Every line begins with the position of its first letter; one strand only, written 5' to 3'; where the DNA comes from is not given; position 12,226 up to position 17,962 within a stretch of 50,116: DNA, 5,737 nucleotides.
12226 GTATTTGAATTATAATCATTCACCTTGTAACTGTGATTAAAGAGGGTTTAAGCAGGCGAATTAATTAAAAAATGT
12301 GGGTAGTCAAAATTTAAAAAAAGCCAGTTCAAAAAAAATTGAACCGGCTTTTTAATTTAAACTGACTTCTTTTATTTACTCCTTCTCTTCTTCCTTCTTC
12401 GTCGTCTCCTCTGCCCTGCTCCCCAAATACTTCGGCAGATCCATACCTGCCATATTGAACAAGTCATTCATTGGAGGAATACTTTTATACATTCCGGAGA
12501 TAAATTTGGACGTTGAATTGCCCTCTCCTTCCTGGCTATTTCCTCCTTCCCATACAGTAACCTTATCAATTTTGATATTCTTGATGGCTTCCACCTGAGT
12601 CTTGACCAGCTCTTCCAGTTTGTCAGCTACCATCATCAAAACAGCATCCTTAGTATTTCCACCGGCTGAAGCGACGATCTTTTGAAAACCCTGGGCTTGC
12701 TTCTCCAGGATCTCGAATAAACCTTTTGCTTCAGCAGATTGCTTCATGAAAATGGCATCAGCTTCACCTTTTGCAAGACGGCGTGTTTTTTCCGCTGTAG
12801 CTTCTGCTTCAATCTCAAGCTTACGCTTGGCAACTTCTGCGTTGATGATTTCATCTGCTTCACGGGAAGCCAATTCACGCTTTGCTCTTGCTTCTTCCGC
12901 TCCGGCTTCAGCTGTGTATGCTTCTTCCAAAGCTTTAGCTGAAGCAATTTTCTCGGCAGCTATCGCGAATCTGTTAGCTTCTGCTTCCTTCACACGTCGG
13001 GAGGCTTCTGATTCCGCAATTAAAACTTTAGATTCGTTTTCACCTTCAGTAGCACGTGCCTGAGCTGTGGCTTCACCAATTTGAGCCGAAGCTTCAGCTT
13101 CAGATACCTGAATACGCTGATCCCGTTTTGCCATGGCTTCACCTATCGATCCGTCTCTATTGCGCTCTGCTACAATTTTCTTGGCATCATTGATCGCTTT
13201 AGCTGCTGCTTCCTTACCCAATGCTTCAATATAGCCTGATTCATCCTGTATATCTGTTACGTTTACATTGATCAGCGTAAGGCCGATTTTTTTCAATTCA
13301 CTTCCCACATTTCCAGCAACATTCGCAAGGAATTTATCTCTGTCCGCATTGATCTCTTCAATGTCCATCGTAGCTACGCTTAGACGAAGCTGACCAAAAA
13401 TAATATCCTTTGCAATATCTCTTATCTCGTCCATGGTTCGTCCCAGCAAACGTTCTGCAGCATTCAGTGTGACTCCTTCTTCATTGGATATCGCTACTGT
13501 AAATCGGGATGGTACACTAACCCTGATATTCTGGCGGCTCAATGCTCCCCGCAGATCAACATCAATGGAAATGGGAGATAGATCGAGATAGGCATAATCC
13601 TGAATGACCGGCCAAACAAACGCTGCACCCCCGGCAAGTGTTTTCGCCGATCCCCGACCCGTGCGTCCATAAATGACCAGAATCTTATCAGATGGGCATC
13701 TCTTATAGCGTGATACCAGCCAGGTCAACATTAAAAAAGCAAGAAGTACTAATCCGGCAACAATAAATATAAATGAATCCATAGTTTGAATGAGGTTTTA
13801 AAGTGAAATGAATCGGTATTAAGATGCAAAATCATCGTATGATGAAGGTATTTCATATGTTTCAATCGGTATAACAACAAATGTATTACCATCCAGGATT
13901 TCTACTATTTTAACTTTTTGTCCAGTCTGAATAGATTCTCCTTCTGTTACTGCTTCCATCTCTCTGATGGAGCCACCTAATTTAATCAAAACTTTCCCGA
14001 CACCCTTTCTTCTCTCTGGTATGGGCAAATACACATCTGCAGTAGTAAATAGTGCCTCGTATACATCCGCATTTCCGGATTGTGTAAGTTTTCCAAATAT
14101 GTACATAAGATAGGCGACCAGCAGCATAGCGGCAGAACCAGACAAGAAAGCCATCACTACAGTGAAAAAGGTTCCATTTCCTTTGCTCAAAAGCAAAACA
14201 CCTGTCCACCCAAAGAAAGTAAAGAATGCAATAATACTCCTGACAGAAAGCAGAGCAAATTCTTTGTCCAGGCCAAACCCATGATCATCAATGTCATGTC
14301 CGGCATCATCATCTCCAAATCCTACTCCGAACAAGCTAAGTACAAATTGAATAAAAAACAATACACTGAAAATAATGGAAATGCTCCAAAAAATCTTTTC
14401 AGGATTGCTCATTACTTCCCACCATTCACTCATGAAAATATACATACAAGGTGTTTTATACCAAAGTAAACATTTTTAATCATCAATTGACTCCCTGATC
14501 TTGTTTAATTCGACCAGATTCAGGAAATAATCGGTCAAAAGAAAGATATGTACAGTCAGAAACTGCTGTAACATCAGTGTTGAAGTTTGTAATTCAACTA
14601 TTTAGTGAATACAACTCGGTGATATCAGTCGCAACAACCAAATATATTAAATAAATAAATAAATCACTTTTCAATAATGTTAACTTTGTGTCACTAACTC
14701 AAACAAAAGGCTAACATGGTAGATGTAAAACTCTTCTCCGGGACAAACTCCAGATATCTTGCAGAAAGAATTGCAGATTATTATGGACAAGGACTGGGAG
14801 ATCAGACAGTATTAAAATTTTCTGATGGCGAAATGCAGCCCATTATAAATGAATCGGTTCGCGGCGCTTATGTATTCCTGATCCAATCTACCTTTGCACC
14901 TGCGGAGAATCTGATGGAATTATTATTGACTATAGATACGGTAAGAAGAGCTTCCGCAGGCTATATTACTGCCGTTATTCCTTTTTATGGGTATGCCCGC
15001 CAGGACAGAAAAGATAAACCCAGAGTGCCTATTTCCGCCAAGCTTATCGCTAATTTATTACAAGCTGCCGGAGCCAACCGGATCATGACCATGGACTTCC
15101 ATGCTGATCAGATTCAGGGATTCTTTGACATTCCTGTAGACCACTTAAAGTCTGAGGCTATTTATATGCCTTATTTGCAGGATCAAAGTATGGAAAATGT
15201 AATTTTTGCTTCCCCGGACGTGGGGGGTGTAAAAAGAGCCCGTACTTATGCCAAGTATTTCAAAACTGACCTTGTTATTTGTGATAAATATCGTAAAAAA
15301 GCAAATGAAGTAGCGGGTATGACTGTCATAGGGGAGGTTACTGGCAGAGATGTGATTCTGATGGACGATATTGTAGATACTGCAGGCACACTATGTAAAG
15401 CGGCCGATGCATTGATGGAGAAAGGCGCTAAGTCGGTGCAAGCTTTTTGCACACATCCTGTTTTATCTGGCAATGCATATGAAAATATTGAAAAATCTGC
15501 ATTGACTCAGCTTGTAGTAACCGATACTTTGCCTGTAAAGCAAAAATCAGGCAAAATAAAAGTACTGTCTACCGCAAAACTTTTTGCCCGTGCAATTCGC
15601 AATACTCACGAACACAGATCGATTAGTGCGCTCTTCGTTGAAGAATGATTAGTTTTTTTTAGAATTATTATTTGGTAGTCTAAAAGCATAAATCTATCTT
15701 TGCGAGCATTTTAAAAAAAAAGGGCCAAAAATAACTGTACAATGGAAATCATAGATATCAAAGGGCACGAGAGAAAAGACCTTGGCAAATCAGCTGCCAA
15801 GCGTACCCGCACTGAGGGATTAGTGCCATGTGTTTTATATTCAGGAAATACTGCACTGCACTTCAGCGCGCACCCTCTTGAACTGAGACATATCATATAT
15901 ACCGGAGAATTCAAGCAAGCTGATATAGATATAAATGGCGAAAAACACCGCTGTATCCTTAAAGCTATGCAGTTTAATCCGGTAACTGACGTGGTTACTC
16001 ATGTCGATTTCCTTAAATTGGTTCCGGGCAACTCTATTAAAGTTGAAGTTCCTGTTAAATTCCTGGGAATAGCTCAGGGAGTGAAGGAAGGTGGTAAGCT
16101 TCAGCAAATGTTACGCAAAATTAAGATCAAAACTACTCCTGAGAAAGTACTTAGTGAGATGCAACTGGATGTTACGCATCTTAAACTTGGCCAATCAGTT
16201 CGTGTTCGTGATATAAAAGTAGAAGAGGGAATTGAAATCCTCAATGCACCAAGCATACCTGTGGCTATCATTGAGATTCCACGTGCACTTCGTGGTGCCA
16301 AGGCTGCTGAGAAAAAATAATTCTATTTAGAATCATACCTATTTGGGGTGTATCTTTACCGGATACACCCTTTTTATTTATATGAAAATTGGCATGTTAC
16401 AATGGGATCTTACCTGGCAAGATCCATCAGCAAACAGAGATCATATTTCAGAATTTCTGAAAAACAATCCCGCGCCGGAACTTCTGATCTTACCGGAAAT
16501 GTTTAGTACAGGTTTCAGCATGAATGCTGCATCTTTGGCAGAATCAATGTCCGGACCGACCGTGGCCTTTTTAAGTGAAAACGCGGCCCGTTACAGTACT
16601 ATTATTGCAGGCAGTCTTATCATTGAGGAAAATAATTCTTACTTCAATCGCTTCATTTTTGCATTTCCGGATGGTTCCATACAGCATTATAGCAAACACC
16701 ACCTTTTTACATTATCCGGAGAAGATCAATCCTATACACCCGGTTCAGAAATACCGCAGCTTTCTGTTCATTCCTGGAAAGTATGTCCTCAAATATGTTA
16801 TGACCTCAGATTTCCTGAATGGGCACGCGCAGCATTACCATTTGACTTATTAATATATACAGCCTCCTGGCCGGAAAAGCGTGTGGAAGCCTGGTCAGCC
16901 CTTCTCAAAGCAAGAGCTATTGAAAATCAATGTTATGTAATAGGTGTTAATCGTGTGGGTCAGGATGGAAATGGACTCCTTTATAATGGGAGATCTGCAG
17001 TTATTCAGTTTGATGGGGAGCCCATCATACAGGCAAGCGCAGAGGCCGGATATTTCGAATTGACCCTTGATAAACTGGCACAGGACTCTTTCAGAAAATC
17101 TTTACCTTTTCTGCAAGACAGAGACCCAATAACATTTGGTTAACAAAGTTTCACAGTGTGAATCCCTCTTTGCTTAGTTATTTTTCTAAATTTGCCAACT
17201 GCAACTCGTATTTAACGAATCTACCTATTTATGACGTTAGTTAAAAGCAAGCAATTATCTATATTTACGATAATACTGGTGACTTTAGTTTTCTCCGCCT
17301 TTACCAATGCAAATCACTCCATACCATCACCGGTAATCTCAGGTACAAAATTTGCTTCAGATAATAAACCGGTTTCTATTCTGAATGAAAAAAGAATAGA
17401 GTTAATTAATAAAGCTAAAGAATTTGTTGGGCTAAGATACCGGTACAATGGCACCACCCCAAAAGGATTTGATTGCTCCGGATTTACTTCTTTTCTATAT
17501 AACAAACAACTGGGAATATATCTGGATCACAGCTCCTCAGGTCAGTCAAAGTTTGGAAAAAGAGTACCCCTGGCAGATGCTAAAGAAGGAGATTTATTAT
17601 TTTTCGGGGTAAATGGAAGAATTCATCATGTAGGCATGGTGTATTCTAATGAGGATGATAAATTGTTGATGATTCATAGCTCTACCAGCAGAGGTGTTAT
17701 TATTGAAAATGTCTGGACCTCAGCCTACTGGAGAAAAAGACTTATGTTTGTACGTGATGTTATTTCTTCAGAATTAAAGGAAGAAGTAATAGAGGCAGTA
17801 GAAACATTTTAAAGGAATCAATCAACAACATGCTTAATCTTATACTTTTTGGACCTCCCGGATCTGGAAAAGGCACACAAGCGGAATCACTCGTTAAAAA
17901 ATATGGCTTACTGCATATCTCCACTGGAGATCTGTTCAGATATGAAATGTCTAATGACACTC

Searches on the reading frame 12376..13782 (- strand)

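Call 9: search_protein_families(library=ncbifam, proteins=[window:12376-13782:-])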
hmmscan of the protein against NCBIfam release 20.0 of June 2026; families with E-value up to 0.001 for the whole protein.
window:12376-13782:- (468 aa): 1 family
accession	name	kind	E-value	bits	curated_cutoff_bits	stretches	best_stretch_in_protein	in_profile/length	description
NF058507.1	FlotScfldFlot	equivalog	2.8e-41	142.1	700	2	10-257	7-251/477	flotillin lipid rafts scaffold protein FloT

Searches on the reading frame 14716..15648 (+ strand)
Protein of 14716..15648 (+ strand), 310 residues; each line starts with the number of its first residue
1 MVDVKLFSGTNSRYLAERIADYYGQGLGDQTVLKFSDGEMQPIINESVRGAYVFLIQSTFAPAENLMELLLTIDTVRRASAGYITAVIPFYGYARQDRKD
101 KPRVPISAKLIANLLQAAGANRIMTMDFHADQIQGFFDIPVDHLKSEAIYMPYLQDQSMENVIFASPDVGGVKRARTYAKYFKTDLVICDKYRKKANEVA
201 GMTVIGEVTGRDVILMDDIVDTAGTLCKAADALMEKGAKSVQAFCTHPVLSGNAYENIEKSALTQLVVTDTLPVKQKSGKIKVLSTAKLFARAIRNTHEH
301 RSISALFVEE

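Call 68: search_protein_families(library=pfam, proteins=[window:14716-15648:+], max_evalue=0.00001)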
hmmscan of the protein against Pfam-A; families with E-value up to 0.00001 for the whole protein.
window:14716-15648:+ (310 aa): 3 families
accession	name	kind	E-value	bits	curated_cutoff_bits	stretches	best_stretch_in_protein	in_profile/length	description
PF13793.12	Pribosyltran_N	-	7.5e-47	158.5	25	1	4-119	1-117/117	N-terminal domain of ribose phosphate pyrophosphokinase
PF14572.12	Pribosyl_synth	-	1.4e-24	87.5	27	1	197-307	70-183/184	Phosphoribosyl synthetase-associated domain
PF00156.33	Pribosyltran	-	3e-14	53.1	26.3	1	158-247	27-124/158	Phosphoribosyl transferase domain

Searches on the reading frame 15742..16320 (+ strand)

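Call 68: search_protein_families(library=pfam, proteins=[window:15742-16320:+], max_evalue=0.00001)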
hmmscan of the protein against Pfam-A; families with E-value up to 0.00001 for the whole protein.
window:15742-16320:+ (192 aa): 2 families
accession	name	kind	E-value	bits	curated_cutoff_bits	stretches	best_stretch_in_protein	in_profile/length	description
PF14693.11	Ribosomal_TL5_C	-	2.4e-23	82.8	27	1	99-181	2-84/84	Ribosomal protein TL5, C-terminal domain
PF01386.24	Ribosomal_L25p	-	4.2e-21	75.6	23.6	1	6-90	1-82/82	Ribosomal L25p family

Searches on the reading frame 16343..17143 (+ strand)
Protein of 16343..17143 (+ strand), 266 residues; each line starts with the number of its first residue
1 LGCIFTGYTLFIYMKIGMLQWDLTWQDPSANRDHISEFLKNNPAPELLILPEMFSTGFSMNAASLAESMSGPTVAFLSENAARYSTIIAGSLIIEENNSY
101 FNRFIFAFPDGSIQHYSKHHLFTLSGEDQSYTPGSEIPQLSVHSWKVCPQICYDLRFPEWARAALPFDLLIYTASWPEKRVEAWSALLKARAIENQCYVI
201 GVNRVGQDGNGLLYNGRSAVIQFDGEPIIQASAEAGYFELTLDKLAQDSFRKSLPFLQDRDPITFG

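Call 68: search_protein_families(library=pfam, proteins=[window:16343-17143:+], max_evalue=0.00001)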
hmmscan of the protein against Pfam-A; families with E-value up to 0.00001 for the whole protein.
window:16343-17143:+ (266 aa): 1 family
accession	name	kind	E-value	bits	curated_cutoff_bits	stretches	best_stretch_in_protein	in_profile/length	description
PF00795.27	CN_hydrolase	-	3.8e-35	121.9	23.2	1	17-235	3-238/256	Carbon-nitrogen hydrolase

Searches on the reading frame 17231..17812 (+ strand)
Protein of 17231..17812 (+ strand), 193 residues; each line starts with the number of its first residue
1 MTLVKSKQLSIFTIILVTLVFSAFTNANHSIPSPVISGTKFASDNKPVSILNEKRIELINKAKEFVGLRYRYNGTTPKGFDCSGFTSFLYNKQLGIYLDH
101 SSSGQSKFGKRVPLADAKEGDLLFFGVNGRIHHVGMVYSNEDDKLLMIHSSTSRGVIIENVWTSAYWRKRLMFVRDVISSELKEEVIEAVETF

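Call 68: search_protein_families(library=pfam, proteins=[window:17231-17812:+], max_evalue=0.00001)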
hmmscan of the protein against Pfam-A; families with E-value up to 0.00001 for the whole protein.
window:17231-17812:+ (193 aa): 1 family
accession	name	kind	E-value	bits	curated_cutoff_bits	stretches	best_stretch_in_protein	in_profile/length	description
PF00877.26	NLPC_P60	-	5.2e-24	84.7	23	1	67-175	1-104/105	NlpC/P60 family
